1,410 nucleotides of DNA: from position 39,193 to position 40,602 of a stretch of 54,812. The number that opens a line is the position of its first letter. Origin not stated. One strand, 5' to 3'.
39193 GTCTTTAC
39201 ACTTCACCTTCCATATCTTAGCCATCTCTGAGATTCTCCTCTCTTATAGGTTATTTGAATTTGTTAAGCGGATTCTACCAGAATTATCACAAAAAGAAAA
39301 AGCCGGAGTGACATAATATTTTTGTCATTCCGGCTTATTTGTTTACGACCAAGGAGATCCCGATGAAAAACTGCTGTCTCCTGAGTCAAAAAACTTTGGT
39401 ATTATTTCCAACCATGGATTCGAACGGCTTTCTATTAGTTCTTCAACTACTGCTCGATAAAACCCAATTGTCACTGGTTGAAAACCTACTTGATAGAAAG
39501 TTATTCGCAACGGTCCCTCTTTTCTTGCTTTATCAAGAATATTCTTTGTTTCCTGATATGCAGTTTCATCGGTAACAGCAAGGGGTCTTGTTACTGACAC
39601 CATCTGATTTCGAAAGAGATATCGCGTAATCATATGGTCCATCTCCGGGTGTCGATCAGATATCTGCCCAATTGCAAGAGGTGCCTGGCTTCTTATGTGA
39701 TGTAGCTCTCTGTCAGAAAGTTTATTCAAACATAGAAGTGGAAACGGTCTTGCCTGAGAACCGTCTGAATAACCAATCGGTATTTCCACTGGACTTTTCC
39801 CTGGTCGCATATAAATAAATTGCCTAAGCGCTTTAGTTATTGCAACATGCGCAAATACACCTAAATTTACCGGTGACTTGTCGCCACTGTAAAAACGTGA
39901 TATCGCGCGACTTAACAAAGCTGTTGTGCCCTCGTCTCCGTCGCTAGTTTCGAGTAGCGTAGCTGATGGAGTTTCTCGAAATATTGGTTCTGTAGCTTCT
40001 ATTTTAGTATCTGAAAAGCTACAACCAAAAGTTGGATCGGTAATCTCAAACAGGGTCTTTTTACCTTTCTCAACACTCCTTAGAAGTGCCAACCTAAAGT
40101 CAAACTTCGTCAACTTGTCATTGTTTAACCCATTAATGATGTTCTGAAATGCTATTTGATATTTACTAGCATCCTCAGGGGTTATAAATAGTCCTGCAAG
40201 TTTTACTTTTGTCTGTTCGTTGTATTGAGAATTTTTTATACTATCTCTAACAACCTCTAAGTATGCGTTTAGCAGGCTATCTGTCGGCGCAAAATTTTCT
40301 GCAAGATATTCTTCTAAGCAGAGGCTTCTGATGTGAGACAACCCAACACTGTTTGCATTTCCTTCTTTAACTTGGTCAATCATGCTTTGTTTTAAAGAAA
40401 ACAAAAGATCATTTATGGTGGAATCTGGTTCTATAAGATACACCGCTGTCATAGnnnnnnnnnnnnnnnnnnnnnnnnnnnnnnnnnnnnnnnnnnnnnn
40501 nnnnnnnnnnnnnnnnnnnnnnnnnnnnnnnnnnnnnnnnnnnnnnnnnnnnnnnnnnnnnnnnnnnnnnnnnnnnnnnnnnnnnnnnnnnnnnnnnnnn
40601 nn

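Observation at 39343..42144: Translationally coupled three-gene operon: a small PD-(D/E)xK nuclease plus two large ORFans, a candidate undescribed defence or toxin module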

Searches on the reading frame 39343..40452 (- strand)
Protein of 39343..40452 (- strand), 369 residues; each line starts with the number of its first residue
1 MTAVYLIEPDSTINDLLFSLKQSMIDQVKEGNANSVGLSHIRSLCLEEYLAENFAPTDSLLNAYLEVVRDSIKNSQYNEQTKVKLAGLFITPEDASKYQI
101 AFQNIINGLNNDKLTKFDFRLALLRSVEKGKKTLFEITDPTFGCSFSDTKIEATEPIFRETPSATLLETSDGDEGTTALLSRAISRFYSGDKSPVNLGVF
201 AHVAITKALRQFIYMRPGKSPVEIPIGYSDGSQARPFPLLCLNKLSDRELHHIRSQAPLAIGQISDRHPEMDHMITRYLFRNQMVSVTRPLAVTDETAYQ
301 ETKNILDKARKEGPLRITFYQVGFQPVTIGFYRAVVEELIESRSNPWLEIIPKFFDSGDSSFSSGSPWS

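Call 4: search_protein_families(library=pfam, proteins=[window:39343-40452:-], max_evalue=1)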
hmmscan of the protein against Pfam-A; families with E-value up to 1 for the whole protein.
window:39343-40452:- (369 aa): 1 family
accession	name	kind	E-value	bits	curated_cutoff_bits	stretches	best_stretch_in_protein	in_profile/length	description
PF05952.17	ComX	-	0.28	11.5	25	1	22-41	13-32/55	Bacillus competence pheromone ComX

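Call 5: search_protein_families(library=padloc, proteins=[window:39343-40452:-], max_evalue=1)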
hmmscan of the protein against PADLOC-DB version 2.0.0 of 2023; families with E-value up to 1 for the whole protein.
window:39343-40452:- (369 aa): 0 families

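Call 10: find_homologous_proteins(query=window:39343-40452:-)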
Query window:39343-40452:- (369 aa): 3 proteins with E <= 0.001 among 3147 candidates.
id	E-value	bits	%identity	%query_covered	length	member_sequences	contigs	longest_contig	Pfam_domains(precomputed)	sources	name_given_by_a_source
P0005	3.5e-243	824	100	100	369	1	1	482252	-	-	-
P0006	1.6e-68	250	47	63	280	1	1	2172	-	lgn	-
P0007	3.8e-33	133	32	88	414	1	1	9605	-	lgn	-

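Call 13: find_encoding_contigs(protein=P0007, flank=10000)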
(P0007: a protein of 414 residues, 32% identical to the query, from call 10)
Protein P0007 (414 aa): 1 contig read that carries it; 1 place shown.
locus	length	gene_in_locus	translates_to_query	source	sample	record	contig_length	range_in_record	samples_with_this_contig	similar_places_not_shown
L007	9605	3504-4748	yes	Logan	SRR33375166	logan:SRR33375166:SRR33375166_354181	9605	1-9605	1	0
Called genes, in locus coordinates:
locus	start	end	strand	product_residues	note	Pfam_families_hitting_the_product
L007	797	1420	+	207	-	-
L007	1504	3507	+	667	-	-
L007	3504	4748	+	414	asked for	-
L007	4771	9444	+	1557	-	PF00270:DEAD (weak), PF00271:Helicase_C, PF00575:S1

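Call 17: search_protein_families(library=ncbifam, proteins=[window:39343-40452:-], max_evalue=1)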
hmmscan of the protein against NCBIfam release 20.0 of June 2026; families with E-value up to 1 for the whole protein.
window:39343-40452:- (369 aa): 1 family
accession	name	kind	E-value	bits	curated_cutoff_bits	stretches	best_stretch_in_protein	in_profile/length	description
NF003620.0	PRK05261.1-5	equivalog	0.041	11.9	1518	1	164-250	675-757/825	phosphoketolase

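Call 18: search_protein_families(library=phrogs, proteins=[window:39343-40452:-], max_evalue=1)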
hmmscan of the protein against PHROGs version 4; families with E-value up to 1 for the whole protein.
window:39343-40452:- (369 aa): 0 families

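Call 24: search_solved_structures(query=A3, max_evalue=10)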
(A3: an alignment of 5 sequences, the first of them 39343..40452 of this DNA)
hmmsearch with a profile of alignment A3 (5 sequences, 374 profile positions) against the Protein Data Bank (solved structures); distinct sequences matched with E-value up to 10: 0.
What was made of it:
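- On CARF/SAVED sensor domains: g3 C-terminal domain: No sequence model hits (calls 4, 5, 24).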

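Call 28: find_related_loci(query=A3, collection=metagenome_contigs, flank=10000)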
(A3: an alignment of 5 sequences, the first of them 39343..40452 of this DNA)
Query A3 (369 aa) in metagenome_contigs; peptide patterns used: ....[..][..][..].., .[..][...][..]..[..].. (x = any residue, [..] = any of these).
89 stretches matched a pattern; 24 encode a relative of the query (tblastn E <= 1e-3); 24 distinct loci.
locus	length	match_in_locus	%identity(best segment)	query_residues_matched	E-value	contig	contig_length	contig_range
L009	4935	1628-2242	41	173-368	3e-43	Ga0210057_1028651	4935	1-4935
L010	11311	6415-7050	39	158-369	3e-42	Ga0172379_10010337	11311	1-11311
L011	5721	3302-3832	41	190-368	9e-41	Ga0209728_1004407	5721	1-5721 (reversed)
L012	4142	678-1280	40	165-368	1e-40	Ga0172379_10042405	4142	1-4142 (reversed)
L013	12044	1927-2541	42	173-368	6e-40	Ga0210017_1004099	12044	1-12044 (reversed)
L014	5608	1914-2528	42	173-368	5e-40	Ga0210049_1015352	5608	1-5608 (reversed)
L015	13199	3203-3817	42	173-368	6e-40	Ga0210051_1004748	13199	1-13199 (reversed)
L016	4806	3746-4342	43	180-369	1e-39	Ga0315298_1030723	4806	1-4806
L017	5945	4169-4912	36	123-369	3e-39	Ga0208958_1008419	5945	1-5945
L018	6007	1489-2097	41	173-368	3e-39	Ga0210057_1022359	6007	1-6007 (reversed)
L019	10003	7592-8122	41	190-368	4e-39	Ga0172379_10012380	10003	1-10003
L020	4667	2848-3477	40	168-369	1e-38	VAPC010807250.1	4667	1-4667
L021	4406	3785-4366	43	168-355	2e-38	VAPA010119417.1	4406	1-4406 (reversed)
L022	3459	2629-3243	41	173-368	2e-37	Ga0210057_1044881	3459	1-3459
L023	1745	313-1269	28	60-369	5e-37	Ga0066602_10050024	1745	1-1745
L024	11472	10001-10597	41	180-369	4e-36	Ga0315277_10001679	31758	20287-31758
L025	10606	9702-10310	39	174-369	2e-34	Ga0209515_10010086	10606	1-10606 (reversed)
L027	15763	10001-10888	28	91-369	7e-33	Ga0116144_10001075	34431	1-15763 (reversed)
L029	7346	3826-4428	37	172-368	2e-31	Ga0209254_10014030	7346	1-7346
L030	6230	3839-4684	31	82-355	6e-31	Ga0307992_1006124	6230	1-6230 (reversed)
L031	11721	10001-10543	29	179-368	3e-23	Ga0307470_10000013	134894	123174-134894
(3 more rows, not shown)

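Call 32: search_protein_families(library=pfam, proteins=[L029:249-1214:+, L030:742-1485:+, L024:7513-8208:+, L029:1307-1975:+, L025:6280-7182:+, L007:764-1420:+, L007:1504-3507:+, L027:7959-9623:+, L031:8082-9533:+, L013:166-2547:+], max_evalue=0.5)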
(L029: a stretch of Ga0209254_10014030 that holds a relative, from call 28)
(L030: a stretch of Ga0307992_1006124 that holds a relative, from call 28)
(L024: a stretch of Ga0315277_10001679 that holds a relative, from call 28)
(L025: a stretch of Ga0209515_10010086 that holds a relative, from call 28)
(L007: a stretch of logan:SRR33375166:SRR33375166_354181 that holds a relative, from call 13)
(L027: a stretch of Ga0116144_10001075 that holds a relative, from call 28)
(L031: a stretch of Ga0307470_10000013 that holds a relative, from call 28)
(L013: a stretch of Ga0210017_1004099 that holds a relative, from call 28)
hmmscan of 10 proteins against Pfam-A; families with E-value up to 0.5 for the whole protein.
L029:249-1214:+ (321 aa): 0 families

L030:742-1485:+ (247 aa): 1 family
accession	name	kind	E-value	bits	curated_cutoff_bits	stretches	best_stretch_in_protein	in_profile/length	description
PF13233.12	Complex1_LYR_2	-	0.49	11.5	22.3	0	21-59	43-75/80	Complex1_LYR-like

L024:7513-8208:+ (231 aa): 2 families
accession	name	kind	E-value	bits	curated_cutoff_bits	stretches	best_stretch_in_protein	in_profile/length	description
PF14968.11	CCDC84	-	0.066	13.3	25.3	1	135-192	81-138/330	Coiled coil protein 84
PF20125.4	DUF6515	-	0.12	12.6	24.9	1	149-227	61-134/179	Family of unknown function (DUF6515)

L029:1307-1975:+ (222 aa): 1 family
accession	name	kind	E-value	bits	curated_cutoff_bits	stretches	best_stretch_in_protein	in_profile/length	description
PF04666.19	MGAT4_cons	-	0.058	12.8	51.5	1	68-110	170-215/280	MGAT4 conserved region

L025:6280-7182:+ (300 aa): 2 families
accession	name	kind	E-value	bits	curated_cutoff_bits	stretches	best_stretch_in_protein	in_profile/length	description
PF19962.4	EAD9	-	0.029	14.6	25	1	200-241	13-55/62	Effector-associated domain 9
PF04504.20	GeBP-like_DBD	-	0.24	12.6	29.5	0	184-225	42-84/94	Glabrous-enhancer-binding protein-like family, DBD domain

L007:764-1420:+ (218 aa): 4 families
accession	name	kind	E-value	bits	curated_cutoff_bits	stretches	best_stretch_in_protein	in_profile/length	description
PF21896.2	Talin_IBS2B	-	0.033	14.5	27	1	26-82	37-96/118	Talin IBS2B domain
PF07361.16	Cytochrom_B562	-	0.15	13.1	30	1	21-99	20-96/102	Cytochrome b562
PF17675.6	APG6_N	-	0.17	12.8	45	1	48-122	46-120/132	Apg6 coiled-coil region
PF10859.13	DUF2660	-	0.2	12.7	25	0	75-105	25-55/91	Protein of unknown function (DUF2660)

L007:1504-3507:+ (667 aa): 1 family
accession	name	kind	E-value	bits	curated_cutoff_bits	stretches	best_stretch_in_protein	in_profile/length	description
PF11876.13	TsiV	-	0.037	13.9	25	1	177-236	153-216/271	Type VI immunity for VRR-NUC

L027:7959-9623:+ (554 aa): 5 families
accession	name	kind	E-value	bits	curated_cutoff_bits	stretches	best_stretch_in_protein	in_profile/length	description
PF14568.11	SUKH_6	-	7.3e-12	46.3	27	1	36-151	2-119/119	SMI1-KNR4 cell-wall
PF14567.11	SUKH_5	-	1.2e-11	45.1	27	1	35-153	24-139/142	SMI1-KNR4 cell-wall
PF09346.15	SMI1_KNR4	-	2.7e-11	44.6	25.4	1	36-151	5-123/125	SMI1 / KNR4 family (SUKH-1)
PF16326.10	ABC_tran_CTD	-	0.24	12.1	32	0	157-182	5-30/69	ABC transporter C-terminal domain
PF10152.14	CCDC53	-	0.29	12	24.6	0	147-178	15-46/147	Subunit CCDC53 of WASH complex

L031:8082-9533:+ (483 aa): 0 families

L013:166-2547:+ (793 aa): 1 family
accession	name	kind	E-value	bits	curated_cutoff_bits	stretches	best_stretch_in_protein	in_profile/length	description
PF25148.1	DUF7824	-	0.01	16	27.5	1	473-529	107-162/246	Domain of unknown function (DUF7824)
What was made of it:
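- SUKH, a classic immunity domain, is fused to g2 (call 32). SUKH domains are fused to g2 (call 32).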

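Call 36: find_homologous_proteins(query=A5, max_evalue=0.001)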
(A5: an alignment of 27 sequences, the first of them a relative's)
Query A5 (27 sequences) (793 aa, profile of the alignment): 55 proteins with E <= 0.001 among 8000 candidates.
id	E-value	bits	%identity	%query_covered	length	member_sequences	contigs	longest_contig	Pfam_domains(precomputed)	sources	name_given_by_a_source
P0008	0.0e+0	1177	99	100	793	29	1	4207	-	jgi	-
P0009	0.0e+0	1167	89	100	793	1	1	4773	-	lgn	-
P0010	0.0e+0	1167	80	100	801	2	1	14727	-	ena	-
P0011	0.0e+0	1163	92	99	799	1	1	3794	-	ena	-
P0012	0.0e+0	1162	92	99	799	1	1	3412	-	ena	-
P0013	0.0e+0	1161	91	99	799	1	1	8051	-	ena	-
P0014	0.0e+0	1160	92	99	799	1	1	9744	-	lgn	-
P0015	0.0e+0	1158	91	99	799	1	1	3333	-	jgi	-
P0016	0.0e+0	1157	91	99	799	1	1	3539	-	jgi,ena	-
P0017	0.0e+0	1149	79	99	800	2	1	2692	-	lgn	-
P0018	0.0e+0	1129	74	99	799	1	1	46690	-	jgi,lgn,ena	-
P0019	0.0e+0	1127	79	99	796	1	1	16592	-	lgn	-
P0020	0.0e+0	1087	70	99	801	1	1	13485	-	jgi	-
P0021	0.0e+0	1079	60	99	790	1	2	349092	-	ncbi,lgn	-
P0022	0.0e+0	1068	67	99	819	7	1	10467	-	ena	-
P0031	0.0e+0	1025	69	99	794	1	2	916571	-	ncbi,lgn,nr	ncbi:MAG: hypothetical protein HY044_01995 [Candidatus Woesebacteria bacterium]|nr:MAG: hypothetical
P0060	3.1e-82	295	33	43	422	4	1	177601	-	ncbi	-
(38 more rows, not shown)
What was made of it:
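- Immunity-type domains on g2: SUKH at 7e-12, and three further SUKH-g2 proteins (calls 32, 36).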

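Call 53: predict_structure(alignment_id=A7)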
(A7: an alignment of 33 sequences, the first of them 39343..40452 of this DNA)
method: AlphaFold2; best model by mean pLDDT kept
length: 369 residues; sequences in the alignment: 33
mean_pLDDT: 77.9   pTM: 0.62
mean pLDDT of the five models: 77.9, 77.6, 77.0, 77.0, 76.8
residues with pLDDT >= 90: 170; 70-90: 68; 50-70: 76; < 50: 55
segments of 3 or more residues with pLDDT < 50: 1-4, 31-41, 76-85, 141-161
pLDDT, mean of each block of 10 residues (from residue 1): 49 58 53 43 53 54 59 50 54 87 80 72 87 71 41 43 51 91 95 94 96 90 94 95 96 97 86 94 85 96 97 97 94 98 96 93 96
secondary structure, 60 per line:
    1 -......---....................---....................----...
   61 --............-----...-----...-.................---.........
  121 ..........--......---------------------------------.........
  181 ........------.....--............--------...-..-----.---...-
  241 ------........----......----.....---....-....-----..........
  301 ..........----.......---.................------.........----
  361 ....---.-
elements in order: E2-7 H11-30 H34-53 E58-60 H63-74 E88-90 H92-108 H112-130 E133-138 H172-188 H202-213 E222-224 E237-239 H247-254 E259-264 H269-273 E277-280 H282-285 H291-310 E315-321 H325-341 E348-356 E361-364
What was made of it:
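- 39343..40452 (-): g3: 369-aa core protein with a variable helical N-terminal half and a conserved C-terminal alpha/beta domain. AF2 pLDDT is 77.9 overall, about 50 for aa 1-170 and above 90 for aa 170-369 (call 53).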

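Call 58: fold_search(model_id=the predicted structure, library=pdb)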
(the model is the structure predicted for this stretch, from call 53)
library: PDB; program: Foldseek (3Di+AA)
matches with E <= 10: 590; with E <= 0.001: 0
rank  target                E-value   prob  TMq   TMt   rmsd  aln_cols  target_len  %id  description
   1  8t65_B                9.5e-03  0.90  0.18  0.34   7.9       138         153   11  cA4 bound Cam1 (released 2024-01-10)
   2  8fm1_D                1.0e-02  0.90  0.26  0.27  11.6       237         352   12  Structure of CBASS Cap5 from Pseudomonas syringae in the absence of a ligand (apo form dimer) (released 2024-02-07)
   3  8fm1_J                1.0e-02  0.89  0.26  0.27  12.1       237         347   13  Structure of CBASS Cap5 from Pseudomonas syringae in the absence of a ligand (apo form dimer) (released 2024-02-07)
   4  9dif_A                1.1e-02  0.94  0.28  0.28  11.6       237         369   10  CBASS Pseudomonas syringae Cap5 tetramer with DNA duplex and 3'2'-c-GAMP cyclic dinucleotide ligand (released 2025-06-18)
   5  8fm1_C                1.1e-02  0.93  0.27  0.28  11.5       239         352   12  Structure of CBASS Cap5 from Pseudomonas syringae in the absence of a ligand (apo form dimer) (released 2024-02-07)
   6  8fm1_K                1.4e-02  0.89  0.27  0.27  11.5       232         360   13  Structure of CBASS Cap5 from Pseudomonas syringae in the absence of a ligand (apo form dimer) (released 2024-02-07)
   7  8fm1_I                1.4e-02  0.99  0.22  0.23   4.7       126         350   13  Structure of CBASS Cap5 from Pseudomonas syringae in the absence of a ligand (apo form dimer) (released 2024-02-07)
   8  8fmf_A                1.5e-02  1.00  0.24  0.24   3.8       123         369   13  Structure of CBASS Cap5 from Pseudomonas syringae as an activated tetramer with the cyclic dinucleotide 3'2'-c-diAMP l (released 2024-02-07)
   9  8t66_A                1.5e-02  0.91  0.18  0.36   7.8       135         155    9  cA6 bound Cam1 (released 2024-01-10)
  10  9w3u_A                1.8e-02  0.90  0.17  0.09   6.8       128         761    8  Structure of Csm6 from Actinomyces procaprae (released 2026-03-04)
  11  8fm1_F                1.9e-02  0.84  0.26  0.27  11.7       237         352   13  Structure of CBASS Cap5 from Pseudomonas syringae in the absence of a ligand (apo form dimer) (released 2024-02-07)
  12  8fm1_H                2.1e-02  0.99  0.22  0.23   4.8       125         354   12  Structure of CBASS Cap5 from Pseudomonas syringae in the absence of a ligand (apo form dimer) (released 2024-02-07)
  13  8jh1_B                2.2e-02  0.87  0.20  0.16  10.2       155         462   14  Crystal Structure of the Csm6 Y161A mutant from Thermus thermophilus HB8 in complex with cyclic-tetraadenylate (cA4) (released 2023-12-13)
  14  8fm1_L                2.3e-02  0.72  0.25  0.26  11.6       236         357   10  Structure of CBASS Cap5 from Pseudomonas syringae in the absence of a ligand (apo form dimer) (released 2024-02-07)
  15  9dih_A                2.6e-02  0.97  0.22  0.22   4.9       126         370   13  CBASS Pseudomonas syringae Cap5 tetramer with DNA duplex and 3'2'-c-diAMP cyclic dinucleotide ligand (released 2025-06-18)
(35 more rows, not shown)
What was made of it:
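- On CARF/SAVED sensor domains: g3 C-terminal domain: Foldseek top hits are Cam1, Cap5, Csm6, Cap4 and a ring nuclease, with prob 0.9-1.0 and rmsd 3.8-4.8 A over about 125 columns, but E is about 1e-2 and TM 0.2-0.3 (call 58).
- Closest known: CARF/SAVED sensor domains of type III CRISPR and CBASS effectors. Same: Its top 20 Foldseek PDB neighbours are nearly all CARF or SAVED domains (call 58).
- The g3 C-terminal domain is nearest to CARF/SAVED folds (call 58).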

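Call 62: find_encoding_contigs(protein=P0031, flank=10000, max_places=1)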
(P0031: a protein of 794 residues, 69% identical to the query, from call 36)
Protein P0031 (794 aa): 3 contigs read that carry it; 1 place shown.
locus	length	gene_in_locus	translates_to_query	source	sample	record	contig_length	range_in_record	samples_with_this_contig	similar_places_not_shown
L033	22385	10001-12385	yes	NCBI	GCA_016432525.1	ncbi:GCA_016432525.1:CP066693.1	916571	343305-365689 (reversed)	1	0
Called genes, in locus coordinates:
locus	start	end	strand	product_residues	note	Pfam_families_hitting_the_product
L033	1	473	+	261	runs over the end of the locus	-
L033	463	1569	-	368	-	PF01180:DHO_dh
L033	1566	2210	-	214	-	-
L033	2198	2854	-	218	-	PF14378:PAP2_3 (weak), PF01569:PAP2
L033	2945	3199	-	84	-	-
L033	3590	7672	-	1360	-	PF00271:Helicase_C (faint), PF00270:DEAD, PF00575:S1, PF23459:S1_RRP5 (faint), PF00575:S1 (weak)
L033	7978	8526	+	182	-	-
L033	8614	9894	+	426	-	-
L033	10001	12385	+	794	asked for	-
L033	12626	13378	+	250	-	PF01522:Polysacc_deac_1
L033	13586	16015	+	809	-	PF00690:Cation_ATPase_N, PF00122:E1-E2_ATPase, PF00702:Hydrolase, PF13246:Cation_ATPase, PF00689:Cation_ATPase_C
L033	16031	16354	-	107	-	PF14076:DUF4258 (weak)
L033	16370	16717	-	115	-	-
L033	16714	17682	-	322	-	-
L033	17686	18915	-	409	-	PF00749:tRNA-synt_1c, PF19269:Anticodon_2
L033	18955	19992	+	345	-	-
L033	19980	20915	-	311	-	PF00768:Peptidase_S11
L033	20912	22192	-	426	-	PF01336:tRNA_anti-codon, PF00152:tRNA-synt_2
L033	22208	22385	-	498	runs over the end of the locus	PF13328:HD_4, PF01966:HD (weak), PF04607:RelA_SpoT, PF02824:TGS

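Call 63: find_encoding_contigs(protein=P0021, flank=10000, max_places=1)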
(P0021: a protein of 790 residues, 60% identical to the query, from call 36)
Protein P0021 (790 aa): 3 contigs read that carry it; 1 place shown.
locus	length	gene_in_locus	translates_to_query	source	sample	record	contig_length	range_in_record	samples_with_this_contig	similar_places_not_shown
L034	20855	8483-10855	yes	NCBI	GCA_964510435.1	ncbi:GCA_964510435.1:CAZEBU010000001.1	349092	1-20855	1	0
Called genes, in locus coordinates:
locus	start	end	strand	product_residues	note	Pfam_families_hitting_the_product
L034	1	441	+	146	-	?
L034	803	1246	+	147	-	-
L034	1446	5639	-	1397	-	PF00270:DEAD (weak), PF00271:Helicase_C, PF00575:S1, PF23459:S1_RRP5 (faint), PF00575:S1 (weak)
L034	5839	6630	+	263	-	-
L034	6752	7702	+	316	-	-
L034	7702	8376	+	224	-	-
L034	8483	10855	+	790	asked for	-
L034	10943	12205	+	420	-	PF21269:TreT_GT1, PF00534:Glycos_transf_1, PF13692:Glyco_trans_1_4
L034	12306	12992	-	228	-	-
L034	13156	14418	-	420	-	-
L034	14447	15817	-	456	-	-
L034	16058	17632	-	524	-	-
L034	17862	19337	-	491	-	PF01551:Peptidase_M23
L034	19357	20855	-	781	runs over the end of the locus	-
